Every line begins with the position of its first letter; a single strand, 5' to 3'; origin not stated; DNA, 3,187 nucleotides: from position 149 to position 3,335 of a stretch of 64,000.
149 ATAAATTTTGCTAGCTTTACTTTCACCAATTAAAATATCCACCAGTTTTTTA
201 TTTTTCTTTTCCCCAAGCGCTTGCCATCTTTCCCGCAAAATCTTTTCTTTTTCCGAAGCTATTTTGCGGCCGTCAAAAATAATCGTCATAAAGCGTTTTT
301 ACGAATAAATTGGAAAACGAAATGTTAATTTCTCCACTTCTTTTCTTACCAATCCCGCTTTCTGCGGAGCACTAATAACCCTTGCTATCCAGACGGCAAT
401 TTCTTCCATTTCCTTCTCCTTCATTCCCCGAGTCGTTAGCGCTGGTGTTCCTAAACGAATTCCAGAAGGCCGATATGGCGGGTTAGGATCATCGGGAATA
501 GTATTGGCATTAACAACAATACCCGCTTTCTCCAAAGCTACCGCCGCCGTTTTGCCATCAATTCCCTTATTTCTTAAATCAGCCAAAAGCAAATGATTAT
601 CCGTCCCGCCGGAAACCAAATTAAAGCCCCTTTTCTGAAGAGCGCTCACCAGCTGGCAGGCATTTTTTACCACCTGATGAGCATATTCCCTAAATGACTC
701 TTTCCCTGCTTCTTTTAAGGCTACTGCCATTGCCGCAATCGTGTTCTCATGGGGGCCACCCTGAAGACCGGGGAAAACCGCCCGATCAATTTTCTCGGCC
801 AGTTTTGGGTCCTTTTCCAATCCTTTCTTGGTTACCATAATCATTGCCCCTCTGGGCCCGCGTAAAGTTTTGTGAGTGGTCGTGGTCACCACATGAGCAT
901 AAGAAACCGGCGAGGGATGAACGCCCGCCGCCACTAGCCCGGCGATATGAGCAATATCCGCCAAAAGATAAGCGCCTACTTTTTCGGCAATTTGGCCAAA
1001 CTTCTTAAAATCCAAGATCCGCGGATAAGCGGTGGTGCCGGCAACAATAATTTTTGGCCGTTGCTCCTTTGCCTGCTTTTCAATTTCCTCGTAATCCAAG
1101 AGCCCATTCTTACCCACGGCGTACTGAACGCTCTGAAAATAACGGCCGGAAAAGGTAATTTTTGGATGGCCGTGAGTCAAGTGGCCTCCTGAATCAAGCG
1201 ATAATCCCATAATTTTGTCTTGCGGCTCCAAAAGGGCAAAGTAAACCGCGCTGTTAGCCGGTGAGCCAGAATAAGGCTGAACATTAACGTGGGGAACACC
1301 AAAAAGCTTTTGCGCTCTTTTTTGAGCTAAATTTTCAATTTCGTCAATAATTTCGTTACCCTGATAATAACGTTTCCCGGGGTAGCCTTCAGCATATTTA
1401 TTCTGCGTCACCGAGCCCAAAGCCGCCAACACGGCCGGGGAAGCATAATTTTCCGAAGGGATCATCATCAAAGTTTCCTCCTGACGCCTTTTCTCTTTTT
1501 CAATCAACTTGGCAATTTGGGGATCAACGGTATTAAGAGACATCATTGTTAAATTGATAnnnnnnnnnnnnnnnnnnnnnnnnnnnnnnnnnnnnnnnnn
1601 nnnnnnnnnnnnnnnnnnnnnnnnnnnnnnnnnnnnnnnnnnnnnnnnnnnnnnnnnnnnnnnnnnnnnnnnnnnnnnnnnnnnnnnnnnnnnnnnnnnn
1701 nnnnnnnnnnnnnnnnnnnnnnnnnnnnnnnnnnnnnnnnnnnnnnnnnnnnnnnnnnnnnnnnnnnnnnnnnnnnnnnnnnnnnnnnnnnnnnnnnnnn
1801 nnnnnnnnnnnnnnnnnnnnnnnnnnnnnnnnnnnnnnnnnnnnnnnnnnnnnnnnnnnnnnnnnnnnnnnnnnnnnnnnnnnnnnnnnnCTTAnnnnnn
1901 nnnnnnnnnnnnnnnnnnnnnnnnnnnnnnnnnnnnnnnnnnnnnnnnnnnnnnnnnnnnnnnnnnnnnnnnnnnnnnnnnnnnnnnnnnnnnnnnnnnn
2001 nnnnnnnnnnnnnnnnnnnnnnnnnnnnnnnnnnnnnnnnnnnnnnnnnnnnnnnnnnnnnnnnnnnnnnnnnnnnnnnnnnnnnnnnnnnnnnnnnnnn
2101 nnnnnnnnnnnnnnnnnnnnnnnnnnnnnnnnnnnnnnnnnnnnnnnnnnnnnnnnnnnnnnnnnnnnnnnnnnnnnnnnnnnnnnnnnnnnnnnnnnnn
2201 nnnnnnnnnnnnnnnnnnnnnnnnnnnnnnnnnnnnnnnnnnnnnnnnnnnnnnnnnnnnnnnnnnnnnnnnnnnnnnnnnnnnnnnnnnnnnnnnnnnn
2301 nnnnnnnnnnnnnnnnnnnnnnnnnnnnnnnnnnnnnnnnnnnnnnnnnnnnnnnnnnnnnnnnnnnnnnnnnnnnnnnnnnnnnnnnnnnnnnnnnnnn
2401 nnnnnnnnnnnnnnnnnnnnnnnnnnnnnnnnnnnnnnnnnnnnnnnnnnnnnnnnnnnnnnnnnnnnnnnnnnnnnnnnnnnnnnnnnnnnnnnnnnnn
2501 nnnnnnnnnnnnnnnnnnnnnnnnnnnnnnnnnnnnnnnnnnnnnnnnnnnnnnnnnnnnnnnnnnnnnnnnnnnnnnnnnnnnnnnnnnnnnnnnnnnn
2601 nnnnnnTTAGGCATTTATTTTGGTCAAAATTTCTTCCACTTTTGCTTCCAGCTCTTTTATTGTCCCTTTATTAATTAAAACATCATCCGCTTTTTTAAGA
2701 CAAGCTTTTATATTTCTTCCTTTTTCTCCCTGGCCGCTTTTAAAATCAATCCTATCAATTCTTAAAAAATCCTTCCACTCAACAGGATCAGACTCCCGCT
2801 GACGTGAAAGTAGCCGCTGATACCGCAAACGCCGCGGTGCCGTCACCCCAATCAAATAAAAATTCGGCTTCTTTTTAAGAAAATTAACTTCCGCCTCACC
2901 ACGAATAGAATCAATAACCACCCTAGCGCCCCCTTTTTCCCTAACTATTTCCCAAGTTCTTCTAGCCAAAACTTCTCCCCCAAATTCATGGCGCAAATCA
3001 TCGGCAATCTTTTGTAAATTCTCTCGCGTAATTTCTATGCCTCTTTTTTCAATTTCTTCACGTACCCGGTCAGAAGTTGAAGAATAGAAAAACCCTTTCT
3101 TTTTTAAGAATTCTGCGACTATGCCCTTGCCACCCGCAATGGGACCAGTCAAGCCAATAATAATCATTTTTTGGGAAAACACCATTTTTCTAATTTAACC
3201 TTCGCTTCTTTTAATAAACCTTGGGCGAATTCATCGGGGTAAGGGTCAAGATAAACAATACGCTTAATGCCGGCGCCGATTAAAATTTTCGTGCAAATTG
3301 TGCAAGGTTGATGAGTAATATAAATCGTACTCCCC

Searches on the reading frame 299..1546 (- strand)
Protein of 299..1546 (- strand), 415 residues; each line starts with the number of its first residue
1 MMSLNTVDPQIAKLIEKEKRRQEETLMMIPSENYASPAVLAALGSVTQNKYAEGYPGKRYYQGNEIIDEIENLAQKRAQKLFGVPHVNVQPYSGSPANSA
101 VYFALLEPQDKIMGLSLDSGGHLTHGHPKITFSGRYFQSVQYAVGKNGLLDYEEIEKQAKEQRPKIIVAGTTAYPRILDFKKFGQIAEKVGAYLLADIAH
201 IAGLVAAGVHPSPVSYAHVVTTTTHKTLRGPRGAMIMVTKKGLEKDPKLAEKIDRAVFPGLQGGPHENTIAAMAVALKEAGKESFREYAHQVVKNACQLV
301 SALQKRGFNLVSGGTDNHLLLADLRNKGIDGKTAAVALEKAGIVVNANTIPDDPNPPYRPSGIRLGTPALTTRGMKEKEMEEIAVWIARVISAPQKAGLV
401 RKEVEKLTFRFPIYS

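Call 78: find_encoding_contigs(protein=window:299-1546:-, flank=10000, max_places=2)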
Protein window:299-1546:- (415 aa): 4 contigs read that carry it; 2 places shown.
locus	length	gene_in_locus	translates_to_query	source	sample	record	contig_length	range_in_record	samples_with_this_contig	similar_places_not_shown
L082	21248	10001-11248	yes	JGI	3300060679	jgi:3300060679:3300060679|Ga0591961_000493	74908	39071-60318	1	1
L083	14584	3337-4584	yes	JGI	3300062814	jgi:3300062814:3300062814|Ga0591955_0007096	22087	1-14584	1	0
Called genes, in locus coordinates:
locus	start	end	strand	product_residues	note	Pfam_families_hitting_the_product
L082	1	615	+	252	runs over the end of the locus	PF04085:MreC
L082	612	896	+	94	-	-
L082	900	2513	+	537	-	PF03717:PBP_dimer, PF00905:Transpeptidase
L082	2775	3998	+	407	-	PF02481:DNA_processg_A, PF17782:WHD_DprA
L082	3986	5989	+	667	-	PF01751:Toprim, PF01131:Topoisom_bac, PF01396:Zn_ribbon_Top1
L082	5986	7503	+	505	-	PF08903:DUF1846, PF20921:DUF1846_C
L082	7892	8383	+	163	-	PF00383:dCMP_cyt_deam_1, PF14437:MafB19-deam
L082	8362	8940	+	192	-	PF13238:AAA_18, PF13207:AAA_17 (weak)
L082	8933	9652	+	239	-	PF02511:Thy1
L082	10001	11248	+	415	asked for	PF00464:SHMT, PF00155:Aminotran_1_2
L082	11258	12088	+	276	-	PF00763:THF_DHG_CYH, PF02882:THF_DHG_CYH_C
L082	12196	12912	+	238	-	PF00318:Ribosomal_S2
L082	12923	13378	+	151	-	PF00889:EF_TS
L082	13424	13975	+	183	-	PF01765:RRF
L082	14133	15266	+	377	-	PF02163:Peptidase_M50, PF04495:GRASP55_65 (weak), PF13180:PDZ_2 (weak), PF17820:PDZ_6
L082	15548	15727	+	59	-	PF01165:Ribosomal_S21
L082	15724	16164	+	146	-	PF09424:YqeY, PF02637:GatB_Yqey (weak)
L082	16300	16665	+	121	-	PF02130:YbeY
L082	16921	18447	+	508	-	PF05496:RuvB_N (faint), PF13177:DNA_pol3_delta2, PF00004:AAA, PF07724:AAA_2 (faint), PF07728:AAA_5 (faint), PF13401:AAA_22 (weak), PF20964:DnaX_C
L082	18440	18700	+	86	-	PF02575:YbaB_DNA_bd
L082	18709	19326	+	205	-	PF21176:RecR_HhH, PF02132:RecR_ZnF (weak), PF01751:Toprim, PF13662:Toprim_4, PF21175:RecR_C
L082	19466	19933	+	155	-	-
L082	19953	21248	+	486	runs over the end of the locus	PF01406:tRNA-synt_1e, PF09334:tRNA-synt_1g (weak)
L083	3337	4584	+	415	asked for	PF00464:SHMT, PF00155:Aminotran_1_2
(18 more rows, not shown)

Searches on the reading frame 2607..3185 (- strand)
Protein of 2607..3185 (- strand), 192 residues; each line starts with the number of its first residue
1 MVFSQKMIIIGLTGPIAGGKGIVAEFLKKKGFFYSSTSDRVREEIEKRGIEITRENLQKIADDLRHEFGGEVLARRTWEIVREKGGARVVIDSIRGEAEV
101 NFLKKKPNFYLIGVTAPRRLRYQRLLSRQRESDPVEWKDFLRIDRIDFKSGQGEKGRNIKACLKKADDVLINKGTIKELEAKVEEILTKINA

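Call 55: search_protein_families(library=pfam, proteins=[window:2607-3185:-], max_evalue=0.01)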
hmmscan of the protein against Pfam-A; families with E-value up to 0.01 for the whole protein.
window:2607-3185:- (192 aa): 3 families
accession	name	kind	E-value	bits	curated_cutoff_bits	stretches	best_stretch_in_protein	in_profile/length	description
PF13238.12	AAA_18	-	3.5e-08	34.4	29.4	1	10-131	1-114/128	AAA domain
PF13207.12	AAA_17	-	9.3e-07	29.7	27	1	14-133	2-130/136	AAA domain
PF01121.26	CoaE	-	0.0051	16.9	27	1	8-49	1-41/180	Dephospho-CoA kinase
